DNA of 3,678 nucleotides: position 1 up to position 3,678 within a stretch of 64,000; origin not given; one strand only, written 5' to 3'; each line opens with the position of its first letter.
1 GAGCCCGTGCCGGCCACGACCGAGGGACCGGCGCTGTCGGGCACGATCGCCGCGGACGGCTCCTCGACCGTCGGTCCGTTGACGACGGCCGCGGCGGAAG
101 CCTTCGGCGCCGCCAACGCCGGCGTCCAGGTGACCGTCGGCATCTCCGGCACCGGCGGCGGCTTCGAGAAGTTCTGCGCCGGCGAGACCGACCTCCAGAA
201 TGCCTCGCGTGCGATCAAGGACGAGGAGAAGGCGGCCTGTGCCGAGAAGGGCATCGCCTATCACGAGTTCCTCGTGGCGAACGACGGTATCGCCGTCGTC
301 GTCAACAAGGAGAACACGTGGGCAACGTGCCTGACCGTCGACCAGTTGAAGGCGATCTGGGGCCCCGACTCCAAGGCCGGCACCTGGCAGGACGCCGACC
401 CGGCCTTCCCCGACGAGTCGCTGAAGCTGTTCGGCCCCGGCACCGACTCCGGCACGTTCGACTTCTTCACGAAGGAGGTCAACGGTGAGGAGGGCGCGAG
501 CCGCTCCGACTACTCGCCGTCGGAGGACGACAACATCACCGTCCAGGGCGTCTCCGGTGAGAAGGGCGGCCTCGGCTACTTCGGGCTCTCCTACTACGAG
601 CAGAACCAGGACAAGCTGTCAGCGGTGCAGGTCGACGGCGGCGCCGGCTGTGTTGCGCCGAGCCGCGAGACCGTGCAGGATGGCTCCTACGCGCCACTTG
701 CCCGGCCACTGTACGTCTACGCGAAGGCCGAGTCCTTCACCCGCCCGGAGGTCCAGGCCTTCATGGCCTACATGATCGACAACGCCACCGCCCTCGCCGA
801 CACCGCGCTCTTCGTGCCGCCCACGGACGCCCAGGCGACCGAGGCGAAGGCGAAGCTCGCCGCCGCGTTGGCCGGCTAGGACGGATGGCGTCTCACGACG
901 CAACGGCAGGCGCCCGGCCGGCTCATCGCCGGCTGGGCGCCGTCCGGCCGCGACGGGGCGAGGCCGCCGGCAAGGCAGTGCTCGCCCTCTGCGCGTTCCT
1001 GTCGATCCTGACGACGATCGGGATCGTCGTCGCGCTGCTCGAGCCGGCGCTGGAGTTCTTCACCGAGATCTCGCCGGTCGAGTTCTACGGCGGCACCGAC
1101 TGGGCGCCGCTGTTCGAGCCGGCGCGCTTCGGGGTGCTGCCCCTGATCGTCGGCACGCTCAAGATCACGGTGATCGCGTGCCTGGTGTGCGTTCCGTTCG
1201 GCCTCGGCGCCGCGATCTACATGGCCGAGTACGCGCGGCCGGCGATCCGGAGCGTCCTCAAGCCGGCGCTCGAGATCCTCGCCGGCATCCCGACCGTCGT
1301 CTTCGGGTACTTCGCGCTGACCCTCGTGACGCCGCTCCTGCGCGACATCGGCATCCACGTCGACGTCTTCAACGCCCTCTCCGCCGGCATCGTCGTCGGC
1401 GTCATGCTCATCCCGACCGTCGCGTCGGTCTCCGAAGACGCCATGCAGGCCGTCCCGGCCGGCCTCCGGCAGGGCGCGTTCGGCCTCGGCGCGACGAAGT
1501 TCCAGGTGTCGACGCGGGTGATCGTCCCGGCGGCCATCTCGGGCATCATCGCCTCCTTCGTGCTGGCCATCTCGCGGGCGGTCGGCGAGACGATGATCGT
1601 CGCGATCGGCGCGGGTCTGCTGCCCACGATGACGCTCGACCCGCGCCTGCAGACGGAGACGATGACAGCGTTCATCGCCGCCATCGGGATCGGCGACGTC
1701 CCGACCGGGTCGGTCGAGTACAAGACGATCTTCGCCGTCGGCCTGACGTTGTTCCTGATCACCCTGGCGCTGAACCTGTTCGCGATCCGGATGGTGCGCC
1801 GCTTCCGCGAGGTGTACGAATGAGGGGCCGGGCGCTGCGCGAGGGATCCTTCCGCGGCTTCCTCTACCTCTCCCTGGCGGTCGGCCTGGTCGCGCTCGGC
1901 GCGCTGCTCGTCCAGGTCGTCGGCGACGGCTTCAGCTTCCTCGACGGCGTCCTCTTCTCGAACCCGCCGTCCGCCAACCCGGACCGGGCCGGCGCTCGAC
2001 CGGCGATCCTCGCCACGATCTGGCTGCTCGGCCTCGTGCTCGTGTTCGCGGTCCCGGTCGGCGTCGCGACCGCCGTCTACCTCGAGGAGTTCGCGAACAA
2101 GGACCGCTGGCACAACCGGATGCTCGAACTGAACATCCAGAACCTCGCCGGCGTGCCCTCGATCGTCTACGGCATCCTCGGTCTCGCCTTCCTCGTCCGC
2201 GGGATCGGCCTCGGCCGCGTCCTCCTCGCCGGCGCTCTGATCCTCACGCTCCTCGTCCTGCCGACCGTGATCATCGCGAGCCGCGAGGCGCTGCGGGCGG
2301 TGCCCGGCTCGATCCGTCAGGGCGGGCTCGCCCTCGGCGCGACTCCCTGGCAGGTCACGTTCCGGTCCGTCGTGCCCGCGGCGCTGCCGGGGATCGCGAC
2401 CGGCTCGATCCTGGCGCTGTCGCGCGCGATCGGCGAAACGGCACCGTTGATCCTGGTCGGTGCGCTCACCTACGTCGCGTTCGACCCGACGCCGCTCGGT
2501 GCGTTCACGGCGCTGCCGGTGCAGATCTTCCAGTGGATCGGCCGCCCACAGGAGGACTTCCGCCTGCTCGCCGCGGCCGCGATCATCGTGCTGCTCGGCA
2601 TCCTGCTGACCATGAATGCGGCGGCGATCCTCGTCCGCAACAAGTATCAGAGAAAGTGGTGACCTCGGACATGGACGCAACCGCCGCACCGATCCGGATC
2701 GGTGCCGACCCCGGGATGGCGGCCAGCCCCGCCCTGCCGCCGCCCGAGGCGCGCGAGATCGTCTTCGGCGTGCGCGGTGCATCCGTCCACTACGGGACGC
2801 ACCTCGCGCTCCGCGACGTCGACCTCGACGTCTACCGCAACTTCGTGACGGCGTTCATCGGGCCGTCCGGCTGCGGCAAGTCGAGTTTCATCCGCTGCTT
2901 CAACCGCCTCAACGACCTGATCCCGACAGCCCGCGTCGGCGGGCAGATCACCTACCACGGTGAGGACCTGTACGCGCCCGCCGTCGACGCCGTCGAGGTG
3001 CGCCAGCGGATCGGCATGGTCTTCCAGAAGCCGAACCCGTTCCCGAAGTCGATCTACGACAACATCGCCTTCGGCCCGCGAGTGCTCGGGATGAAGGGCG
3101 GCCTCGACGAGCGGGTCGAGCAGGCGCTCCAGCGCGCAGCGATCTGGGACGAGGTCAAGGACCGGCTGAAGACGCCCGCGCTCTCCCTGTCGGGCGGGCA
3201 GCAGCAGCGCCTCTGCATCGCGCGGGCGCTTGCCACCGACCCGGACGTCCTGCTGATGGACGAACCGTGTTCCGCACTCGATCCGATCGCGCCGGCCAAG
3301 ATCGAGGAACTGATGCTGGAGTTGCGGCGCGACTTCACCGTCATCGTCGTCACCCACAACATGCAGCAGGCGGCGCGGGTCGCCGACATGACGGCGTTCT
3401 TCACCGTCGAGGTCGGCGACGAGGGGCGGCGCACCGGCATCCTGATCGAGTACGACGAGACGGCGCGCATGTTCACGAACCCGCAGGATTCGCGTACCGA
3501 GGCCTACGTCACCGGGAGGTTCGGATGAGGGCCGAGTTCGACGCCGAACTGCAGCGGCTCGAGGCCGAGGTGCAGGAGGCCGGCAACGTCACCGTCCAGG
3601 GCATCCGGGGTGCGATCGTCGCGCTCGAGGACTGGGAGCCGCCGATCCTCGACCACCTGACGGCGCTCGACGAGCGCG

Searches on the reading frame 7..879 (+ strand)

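Call 7: search_protein_families(library=pfam, proteins=[window:7-879:+], max_evalue=0.001)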
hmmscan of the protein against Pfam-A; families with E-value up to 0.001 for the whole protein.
window:7-879:+ (290 aa): 2 families
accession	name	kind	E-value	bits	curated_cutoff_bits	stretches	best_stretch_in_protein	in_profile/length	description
PF12849.12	PBP_like_2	-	1.8e-39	136.5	27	1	4-258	2-265/267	PBP superfamily domain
PF12727.12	PBP_like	-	2.5e-09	37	27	1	31-255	2-191/193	PBP superfamily domain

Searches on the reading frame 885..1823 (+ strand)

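Call 7: search_protein_families(library=pfam, proteins=[window:885-1823:+], max_evalue=0.001)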
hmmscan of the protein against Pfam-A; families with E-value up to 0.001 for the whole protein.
window:885-1823:+ (312 aa): 1 family
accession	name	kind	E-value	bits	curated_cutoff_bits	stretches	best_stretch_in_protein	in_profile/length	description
PF00528.27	BPD_transp_1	-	8e-16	58.7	26.4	1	106-306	1-177/184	Binding-protein-dependent transport system inner membrane component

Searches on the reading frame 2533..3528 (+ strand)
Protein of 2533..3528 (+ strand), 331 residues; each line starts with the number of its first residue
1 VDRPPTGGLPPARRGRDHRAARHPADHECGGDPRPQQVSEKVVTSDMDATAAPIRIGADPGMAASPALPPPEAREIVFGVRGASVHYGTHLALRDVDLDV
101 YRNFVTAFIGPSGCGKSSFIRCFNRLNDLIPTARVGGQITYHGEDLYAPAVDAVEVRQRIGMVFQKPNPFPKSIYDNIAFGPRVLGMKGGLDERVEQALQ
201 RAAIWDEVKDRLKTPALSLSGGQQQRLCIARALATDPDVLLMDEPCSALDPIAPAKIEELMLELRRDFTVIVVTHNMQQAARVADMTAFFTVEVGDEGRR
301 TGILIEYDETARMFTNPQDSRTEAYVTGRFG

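Call 7: search_protein_families(library=pfam, proteins=[window:2533-3528:+], max_evalue=0.001)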
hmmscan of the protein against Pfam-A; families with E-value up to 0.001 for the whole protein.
window:2533-3528:+ (331 aa): 3 families
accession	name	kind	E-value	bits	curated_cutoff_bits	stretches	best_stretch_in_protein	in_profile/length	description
PF00005.33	ABC_tran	-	4.1e-30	105.6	25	1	93-246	1-136/137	ABC transporter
PF13304.12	AAA_21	-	2.6e-13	51.1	27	1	192-277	210-300/304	AAA domain, putative AbiEii toxin, Type IV TA system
PF02463.25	SMC_N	-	2.3e-06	27.7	40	0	207-291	135-213/220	RecF/RecN/SMC N terminal domain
